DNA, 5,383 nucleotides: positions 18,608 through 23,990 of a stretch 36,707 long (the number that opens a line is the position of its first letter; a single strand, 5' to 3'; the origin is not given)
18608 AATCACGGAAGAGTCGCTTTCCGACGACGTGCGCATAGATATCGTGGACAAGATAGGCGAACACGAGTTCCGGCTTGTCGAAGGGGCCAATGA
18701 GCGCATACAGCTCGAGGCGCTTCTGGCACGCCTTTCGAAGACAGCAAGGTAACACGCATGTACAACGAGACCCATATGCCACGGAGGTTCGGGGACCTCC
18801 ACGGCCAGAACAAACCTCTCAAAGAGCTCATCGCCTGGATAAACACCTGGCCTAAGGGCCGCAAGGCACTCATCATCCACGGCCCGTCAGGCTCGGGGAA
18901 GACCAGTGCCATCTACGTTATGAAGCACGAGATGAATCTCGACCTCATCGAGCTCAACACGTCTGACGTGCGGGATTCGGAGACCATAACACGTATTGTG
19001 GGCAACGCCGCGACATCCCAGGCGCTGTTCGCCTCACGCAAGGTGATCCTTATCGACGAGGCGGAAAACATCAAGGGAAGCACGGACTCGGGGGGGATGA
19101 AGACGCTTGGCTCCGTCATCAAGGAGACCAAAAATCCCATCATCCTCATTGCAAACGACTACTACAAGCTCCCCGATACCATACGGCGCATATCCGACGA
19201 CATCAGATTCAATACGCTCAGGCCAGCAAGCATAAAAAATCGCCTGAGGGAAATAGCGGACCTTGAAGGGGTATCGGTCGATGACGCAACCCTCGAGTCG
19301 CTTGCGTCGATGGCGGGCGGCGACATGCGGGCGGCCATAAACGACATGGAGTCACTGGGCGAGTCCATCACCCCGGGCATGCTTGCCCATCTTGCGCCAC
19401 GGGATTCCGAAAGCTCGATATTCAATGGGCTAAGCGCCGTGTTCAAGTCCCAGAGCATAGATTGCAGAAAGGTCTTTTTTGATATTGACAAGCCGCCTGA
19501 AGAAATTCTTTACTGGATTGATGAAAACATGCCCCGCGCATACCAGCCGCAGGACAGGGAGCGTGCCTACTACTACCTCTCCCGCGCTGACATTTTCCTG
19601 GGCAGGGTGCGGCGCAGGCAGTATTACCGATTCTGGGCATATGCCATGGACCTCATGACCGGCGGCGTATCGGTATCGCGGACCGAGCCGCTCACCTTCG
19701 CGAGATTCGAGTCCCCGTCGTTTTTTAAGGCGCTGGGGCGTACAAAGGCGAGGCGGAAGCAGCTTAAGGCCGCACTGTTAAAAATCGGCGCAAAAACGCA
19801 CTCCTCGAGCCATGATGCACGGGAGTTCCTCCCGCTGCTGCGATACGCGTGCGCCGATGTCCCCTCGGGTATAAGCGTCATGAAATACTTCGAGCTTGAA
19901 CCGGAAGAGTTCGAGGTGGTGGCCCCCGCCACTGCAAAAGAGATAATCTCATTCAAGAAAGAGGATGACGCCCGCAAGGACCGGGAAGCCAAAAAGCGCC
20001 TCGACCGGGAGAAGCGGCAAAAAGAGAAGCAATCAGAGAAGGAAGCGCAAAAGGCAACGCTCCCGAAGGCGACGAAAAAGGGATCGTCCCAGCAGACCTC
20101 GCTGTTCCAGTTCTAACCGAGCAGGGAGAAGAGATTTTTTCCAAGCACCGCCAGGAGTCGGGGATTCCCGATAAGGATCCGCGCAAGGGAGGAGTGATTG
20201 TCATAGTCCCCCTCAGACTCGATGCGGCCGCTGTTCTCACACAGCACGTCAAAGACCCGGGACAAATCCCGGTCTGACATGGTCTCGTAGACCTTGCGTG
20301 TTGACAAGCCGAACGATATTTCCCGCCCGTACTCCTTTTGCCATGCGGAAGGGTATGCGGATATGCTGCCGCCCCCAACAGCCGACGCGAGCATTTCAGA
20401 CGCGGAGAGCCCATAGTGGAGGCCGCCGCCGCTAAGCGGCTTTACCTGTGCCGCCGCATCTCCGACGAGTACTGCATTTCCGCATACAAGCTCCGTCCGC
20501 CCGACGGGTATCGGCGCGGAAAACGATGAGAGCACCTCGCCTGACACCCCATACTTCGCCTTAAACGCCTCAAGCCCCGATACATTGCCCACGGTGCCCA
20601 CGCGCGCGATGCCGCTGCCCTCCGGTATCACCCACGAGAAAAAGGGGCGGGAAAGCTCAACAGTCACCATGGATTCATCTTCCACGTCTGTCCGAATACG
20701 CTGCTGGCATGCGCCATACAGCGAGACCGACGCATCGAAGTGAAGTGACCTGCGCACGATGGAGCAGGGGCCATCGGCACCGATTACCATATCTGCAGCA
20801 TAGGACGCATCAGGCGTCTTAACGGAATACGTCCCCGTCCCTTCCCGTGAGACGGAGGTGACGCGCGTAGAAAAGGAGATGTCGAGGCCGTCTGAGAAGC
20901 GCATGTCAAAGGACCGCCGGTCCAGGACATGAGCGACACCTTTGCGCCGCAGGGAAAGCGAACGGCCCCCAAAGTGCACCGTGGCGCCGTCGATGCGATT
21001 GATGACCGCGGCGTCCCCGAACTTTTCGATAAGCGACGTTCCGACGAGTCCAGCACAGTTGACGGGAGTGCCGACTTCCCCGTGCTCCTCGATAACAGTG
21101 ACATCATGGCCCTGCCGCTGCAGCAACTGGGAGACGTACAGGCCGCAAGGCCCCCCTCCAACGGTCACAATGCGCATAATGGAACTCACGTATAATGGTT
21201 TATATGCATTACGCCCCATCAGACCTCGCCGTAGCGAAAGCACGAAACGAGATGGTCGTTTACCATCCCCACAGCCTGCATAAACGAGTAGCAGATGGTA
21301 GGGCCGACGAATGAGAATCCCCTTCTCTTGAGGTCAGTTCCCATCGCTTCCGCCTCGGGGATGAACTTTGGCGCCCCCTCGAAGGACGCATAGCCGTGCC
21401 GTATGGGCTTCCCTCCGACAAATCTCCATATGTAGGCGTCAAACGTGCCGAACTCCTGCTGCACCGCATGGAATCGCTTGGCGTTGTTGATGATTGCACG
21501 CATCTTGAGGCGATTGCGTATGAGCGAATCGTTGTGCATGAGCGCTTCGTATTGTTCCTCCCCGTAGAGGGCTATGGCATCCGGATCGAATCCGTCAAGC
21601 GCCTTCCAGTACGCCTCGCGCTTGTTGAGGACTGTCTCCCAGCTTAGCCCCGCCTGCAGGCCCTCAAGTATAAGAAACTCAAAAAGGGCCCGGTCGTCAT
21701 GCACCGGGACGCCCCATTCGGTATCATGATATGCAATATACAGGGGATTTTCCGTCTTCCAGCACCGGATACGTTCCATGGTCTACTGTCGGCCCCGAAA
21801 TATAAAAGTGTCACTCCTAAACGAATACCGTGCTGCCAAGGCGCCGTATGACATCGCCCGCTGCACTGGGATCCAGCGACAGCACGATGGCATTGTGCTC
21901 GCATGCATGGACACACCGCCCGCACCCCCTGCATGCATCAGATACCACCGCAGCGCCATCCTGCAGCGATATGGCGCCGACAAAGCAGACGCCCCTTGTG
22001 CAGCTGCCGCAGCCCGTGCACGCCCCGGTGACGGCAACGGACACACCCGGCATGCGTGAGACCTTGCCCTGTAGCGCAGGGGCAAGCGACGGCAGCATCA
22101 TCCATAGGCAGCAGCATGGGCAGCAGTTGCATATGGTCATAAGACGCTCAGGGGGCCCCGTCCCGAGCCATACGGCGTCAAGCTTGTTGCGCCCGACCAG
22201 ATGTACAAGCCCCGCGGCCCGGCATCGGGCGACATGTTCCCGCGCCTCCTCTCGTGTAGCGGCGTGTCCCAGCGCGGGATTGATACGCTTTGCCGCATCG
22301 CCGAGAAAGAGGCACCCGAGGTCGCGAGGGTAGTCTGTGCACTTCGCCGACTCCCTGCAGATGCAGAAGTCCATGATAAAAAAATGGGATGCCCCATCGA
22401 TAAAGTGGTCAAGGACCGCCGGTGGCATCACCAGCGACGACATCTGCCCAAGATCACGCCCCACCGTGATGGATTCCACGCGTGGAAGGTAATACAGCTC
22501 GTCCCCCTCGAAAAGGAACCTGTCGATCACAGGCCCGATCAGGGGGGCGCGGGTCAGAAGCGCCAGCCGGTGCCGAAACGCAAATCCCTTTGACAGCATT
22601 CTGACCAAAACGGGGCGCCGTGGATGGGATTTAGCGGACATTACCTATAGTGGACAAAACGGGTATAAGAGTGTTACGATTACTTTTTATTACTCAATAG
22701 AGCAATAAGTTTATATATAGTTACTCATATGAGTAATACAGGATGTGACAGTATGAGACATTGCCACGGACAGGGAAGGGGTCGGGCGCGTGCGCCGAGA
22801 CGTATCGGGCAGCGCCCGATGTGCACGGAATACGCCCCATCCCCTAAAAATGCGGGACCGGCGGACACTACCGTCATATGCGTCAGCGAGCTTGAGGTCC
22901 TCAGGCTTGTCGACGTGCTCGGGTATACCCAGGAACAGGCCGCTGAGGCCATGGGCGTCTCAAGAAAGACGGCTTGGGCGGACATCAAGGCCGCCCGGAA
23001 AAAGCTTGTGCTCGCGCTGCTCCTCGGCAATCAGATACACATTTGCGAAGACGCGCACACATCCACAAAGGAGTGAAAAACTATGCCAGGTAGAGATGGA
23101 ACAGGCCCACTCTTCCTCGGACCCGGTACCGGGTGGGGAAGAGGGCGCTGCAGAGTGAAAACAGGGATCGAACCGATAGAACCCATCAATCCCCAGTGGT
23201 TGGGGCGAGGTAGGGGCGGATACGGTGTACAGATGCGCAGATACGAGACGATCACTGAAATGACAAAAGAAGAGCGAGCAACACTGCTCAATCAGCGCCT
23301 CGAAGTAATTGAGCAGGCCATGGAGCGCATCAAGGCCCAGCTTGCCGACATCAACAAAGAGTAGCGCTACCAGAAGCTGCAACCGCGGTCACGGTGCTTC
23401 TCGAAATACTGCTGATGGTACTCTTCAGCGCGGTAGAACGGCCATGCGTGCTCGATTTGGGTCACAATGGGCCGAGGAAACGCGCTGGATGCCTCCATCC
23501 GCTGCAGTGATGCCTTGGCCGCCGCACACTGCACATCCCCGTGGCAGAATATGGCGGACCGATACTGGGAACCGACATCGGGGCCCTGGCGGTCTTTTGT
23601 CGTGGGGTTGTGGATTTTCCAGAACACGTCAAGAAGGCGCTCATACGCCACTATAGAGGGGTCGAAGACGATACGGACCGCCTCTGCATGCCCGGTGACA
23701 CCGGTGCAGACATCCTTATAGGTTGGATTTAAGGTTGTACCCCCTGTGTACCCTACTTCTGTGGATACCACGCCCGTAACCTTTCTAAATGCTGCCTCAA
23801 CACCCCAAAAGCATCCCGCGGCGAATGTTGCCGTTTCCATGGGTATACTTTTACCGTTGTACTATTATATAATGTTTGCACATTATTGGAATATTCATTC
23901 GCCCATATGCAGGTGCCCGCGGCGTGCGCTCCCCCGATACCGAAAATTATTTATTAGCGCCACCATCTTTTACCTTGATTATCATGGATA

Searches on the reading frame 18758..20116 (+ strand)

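Call 23: search_protein_families(library=pfam, proteins=[window:18758-20116:+], max_evalue=0.00001)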
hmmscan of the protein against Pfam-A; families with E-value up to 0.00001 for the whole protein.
window:18758-20116:+ (452 aa): 2 families
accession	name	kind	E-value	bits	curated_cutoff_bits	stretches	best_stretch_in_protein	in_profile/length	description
PF00004.35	AAA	-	3.7e-12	47.3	21.2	1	39-148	2-126/131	ATPase family associated with various cellular activities (AAA)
PF21960.2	RCF1-5-like_lid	-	8.3e-07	29.3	27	1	162-199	2-40/43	RCF1/5-like, AAA+ ATPase lid domain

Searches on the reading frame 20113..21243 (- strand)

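Call 23: search_protein_families(library=pfam, proteins=[window:20113-21243:-], max_evalue=0.00001)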
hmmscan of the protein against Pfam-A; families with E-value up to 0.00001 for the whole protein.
window:20113-21243:- (376 aa): 3 families
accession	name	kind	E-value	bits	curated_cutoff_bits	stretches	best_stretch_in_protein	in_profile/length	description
PF01494.25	FAD_binding_3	-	2.7e-12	47.1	22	0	26-56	5-35/349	FAD binding domain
PF13450.12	NAD_binding_8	-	2.1e-07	31.6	21.9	1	28-59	2-33/68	NAD(P)-binding Rossmann-like domain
PF13738.12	Pyr_redox_3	-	6e-07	29.4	30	1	27-158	2-133/305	Pyridine nucleotide-disulphide oxidoreductase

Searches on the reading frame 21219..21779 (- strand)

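Call 56: search_protein_families(library=pfam, proteins=[window:21219-21779:-], max_evalue=0.00001)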
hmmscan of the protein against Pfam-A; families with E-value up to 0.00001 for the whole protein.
window:21219-21779:- (186 aa): 1 family
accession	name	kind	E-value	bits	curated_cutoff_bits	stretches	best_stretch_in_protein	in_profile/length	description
PF03352.18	Adenine_glyco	-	3.2e-77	258.8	25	1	7-182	1-176/177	Methyladenine glycosylase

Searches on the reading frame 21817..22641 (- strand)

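Call 23: search_protein_families(library=pfam, proteins=[window:21817-22641:-], max_evalue=0.00001)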
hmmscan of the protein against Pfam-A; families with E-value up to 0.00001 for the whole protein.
window:21817-22641:- (274 aa): 1 family
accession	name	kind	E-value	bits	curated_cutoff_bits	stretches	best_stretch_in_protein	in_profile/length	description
PF12838.12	Fer4_7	-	4.6e-06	27.4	27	0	208-251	2-52/52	4Fe-4S dicluster domain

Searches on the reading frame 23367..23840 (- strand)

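Call 56: search_protein_families(library=pfam, proteins=[window:23367-23840:-], max_evalue=0.00001)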
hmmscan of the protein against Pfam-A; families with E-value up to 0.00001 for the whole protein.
window:23367-23840:- (157 aa): 1 family
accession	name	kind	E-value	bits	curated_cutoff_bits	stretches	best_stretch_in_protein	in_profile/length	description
PF01625.27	PMSR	-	2.4e-64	216.7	23.7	1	3-154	1-152/153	Peptide methionine sulfoxide reductase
